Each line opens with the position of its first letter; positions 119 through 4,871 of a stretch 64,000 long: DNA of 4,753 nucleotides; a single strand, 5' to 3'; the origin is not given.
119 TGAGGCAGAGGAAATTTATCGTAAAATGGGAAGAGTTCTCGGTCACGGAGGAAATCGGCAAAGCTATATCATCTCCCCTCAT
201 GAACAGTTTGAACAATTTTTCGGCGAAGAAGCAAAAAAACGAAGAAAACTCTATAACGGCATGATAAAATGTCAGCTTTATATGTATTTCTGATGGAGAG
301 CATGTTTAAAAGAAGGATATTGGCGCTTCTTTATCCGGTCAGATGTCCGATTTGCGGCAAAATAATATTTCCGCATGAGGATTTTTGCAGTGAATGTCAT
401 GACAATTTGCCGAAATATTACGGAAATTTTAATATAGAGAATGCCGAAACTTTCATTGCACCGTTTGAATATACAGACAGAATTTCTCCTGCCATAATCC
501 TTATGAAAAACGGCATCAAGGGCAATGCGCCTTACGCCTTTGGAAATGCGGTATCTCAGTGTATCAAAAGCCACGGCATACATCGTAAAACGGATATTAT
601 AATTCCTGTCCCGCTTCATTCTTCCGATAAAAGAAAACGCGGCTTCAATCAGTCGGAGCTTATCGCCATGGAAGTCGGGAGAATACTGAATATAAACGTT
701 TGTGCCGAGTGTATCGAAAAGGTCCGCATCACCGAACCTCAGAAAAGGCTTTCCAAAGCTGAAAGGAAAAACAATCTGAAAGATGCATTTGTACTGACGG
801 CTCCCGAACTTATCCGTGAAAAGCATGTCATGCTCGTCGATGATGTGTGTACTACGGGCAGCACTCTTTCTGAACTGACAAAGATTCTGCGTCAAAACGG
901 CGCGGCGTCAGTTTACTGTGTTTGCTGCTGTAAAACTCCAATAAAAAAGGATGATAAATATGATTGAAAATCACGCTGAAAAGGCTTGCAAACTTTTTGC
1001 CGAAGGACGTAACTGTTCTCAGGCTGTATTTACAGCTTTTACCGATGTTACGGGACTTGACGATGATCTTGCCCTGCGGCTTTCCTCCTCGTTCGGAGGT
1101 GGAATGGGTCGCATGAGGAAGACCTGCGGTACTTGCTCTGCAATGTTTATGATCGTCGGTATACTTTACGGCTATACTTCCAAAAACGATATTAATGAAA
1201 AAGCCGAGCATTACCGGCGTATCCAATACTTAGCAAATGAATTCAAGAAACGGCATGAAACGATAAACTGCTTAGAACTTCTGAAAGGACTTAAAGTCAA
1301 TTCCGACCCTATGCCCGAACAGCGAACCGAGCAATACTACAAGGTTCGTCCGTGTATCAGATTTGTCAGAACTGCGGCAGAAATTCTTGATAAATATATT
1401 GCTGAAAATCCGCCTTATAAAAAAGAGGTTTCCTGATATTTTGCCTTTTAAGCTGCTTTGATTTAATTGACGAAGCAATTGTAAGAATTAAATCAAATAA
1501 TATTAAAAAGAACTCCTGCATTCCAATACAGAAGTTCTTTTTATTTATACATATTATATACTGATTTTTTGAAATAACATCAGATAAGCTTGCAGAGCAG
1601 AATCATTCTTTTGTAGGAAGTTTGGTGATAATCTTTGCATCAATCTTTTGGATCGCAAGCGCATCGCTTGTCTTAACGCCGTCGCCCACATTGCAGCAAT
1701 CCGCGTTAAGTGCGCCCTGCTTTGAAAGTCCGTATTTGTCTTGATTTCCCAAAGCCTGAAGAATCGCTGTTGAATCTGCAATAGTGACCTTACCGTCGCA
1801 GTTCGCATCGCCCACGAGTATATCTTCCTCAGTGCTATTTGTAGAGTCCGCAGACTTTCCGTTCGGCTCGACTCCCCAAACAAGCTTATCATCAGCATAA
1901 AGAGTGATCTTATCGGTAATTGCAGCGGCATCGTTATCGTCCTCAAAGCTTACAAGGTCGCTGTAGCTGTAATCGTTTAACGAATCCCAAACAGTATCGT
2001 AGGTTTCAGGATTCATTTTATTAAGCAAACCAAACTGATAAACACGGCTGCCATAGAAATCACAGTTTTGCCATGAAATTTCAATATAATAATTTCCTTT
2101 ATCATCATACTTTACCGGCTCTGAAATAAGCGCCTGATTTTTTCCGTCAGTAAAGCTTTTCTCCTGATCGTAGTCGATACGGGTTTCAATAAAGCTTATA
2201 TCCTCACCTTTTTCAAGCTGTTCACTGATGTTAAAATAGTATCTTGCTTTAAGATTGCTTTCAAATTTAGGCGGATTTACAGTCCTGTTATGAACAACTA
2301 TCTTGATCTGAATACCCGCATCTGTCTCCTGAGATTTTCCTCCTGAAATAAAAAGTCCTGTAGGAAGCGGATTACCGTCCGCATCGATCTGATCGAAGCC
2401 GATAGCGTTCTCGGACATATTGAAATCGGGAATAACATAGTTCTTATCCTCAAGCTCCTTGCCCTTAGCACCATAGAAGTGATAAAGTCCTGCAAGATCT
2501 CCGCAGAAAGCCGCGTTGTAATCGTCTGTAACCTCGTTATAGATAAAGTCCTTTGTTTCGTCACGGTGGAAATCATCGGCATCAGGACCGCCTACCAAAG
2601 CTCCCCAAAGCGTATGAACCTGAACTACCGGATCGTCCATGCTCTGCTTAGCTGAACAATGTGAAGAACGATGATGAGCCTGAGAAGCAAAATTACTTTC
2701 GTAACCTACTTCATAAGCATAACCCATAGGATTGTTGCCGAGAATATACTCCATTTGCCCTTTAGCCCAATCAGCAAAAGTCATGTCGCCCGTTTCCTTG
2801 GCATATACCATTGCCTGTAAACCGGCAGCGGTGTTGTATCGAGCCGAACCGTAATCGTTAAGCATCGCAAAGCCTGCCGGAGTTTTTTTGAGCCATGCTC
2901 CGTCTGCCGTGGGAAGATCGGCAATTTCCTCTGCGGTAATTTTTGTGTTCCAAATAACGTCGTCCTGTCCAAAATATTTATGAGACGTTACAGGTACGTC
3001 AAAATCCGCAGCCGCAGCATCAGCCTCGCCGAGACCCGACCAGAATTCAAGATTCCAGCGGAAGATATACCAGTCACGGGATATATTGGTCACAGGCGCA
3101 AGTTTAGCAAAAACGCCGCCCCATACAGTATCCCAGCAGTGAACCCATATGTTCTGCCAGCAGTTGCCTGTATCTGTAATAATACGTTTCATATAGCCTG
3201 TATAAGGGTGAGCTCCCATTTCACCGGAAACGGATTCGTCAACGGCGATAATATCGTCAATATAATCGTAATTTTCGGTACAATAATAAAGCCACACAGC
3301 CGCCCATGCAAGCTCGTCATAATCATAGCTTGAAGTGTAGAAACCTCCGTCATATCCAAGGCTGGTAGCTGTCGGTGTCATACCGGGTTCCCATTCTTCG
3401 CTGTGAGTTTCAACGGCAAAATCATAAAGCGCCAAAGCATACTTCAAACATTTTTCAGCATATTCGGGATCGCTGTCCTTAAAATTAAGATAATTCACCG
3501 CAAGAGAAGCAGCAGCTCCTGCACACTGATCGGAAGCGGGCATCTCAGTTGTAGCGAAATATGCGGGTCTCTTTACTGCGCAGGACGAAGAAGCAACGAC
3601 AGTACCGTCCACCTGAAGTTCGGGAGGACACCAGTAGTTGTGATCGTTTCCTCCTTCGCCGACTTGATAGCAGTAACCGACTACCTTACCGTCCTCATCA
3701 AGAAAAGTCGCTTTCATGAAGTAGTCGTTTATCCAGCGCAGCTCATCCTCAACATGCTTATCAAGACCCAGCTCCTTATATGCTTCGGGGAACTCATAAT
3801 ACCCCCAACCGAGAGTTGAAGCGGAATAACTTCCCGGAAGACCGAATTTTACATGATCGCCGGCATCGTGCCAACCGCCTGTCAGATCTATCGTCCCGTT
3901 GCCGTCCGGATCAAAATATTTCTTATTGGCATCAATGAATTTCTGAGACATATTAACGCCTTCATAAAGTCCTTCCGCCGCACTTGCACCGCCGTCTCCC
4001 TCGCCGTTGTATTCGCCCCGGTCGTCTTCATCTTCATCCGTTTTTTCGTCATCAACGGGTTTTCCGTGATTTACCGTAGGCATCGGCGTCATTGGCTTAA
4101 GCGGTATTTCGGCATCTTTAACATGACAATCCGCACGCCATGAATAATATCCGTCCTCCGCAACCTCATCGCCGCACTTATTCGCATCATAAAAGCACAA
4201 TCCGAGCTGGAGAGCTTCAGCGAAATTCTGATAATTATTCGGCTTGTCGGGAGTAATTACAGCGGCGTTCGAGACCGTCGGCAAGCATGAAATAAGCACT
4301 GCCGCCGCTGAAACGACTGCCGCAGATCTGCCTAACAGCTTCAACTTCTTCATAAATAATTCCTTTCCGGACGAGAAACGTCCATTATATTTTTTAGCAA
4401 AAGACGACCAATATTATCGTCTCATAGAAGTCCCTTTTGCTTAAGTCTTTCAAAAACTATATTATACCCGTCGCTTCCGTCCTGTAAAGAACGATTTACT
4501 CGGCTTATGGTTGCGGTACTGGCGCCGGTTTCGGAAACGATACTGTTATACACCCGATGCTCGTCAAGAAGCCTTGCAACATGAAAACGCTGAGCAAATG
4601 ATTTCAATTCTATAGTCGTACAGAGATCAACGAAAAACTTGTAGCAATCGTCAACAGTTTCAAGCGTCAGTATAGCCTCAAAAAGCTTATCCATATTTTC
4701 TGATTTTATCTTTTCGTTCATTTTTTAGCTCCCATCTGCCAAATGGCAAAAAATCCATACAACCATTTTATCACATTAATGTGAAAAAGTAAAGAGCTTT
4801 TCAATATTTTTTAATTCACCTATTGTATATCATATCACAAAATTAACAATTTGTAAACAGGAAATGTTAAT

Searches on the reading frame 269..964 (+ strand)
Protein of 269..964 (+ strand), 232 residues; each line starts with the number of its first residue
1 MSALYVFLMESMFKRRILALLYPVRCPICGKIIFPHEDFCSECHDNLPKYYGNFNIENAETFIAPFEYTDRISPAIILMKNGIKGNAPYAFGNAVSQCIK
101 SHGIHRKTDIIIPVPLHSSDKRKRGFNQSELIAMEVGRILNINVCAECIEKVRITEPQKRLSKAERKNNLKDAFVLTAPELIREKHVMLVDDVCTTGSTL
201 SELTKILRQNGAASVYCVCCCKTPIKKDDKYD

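Call 76: search_protein_families(library=pfam, max_evalue=0.00001, proteins=[window:269-964:+])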
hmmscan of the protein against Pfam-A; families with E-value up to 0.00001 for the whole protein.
window:269-964:+ (232 aa): 2 families
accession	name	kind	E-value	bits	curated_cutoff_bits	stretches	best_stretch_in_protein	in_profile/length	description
PF00156.33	Pribosyltran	-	4.9e-10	39.4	26.3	1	166-231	79-134/158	Phosphoribosyl transferase domain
PF18912.6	DZR_2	-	1.7e-07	31.4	27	1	17-48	1-32/56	Double zinc ribbon domain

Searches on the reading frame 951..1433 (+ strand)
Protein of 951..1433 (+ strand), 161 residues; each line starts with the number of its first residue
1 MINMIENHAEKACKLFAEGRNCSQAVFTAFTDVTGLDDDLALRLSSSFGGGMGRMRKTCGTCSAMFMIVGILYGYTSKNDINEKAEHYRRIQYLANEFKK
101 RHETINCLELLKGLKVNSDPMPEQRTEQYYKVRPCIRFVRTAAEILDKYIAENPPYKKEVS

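Call 76: search_protein_families(library=pfam, max_evalue=0.00001, proteins=[window:951-1433:+])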
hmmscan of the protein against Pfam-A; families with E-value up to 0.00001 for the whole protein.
window:951-1433:+ (161 aa): 1 family
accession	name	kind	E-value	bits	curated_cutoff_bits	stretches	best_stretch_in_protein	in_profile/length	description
PF09719.15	C_GCAxxG_C_C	-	2.1e-33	115.3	27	1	21-149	2-118/118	Putative redox-active protein (C_GCAxxG_C_C)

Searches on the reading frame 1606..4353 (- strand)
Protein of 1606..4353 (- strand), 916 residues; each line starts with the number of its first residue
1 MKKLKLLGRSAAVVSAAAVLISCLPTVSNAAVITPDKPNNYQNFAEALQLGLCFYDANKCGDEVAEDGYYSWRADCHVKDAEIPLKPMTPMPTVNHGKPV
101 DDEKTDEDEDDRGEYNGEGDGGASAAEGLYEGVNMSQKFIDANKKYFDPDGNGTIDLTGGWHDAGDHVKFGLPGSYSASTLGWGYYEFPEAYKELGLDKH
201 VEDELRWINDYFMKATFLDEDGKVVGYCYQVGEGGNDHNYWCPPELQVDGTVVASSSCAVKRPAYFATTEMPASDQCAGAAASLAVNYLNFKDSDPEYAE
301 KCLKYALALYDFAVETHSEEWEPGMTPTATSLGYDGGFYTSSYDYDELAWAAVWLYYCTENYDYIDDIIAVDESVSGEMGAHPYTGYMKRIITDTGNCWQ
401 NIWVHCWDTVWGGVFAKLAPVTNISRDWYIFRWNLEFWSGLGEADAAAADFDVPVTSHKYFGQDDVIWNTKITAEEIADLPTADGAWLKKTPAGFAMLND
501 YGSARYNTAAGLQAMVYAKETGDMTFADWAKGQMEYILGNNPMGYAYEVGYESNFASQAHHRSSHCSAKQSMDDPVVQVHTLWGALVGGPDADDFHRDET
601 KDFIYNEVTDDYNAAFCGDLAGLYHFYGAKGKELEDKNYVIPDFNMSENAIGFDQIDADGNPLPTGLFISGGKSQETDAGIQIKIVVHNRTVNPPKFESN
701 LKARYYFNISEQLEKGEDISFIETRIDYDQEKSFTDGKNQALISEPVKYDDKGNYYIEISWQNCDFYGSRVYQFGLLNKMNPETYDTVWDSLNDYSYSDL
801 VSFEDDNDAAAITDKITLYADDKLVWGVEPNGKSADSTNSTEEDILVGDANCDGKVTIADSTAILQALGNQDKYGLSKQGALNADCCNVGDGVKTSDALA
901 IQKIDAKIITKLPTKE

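Call 76: search_protein_families(library=pfam, max_evalue=0.00001, proteins=[window:1606-4353:-])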
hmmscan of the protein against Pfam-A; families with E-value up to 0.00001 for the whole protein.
window:1606-4353:- (916 aa): 2 families
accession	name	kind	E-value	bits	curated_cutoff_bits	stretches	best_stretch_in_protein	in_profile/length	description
PF00759.25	Glyco_hydro_9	-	1.2e-113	381.3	27.7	1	44-618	1-442/444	Glycosyl hydrolase family 9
PF00942.24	CBM_3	-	5.7e-13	49.5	22.4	1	673-759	7-83/83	Cellulose binding domain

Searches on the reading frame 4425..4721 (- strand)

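Call 76: search_protein_families(library=pfam, max_evalue=0.00001, proteins=[window:4425-4721:-])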
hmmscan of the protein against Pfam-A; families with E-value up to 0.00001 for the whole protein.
window:4425-4721:- (99 aa): 1 family
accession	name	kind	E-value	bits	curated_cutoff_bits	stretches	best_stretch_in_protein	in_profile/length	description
PF01371.25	Trp_repressor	-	9.6e-28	96.5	27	1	9-93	2-87/88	Trp repressor protein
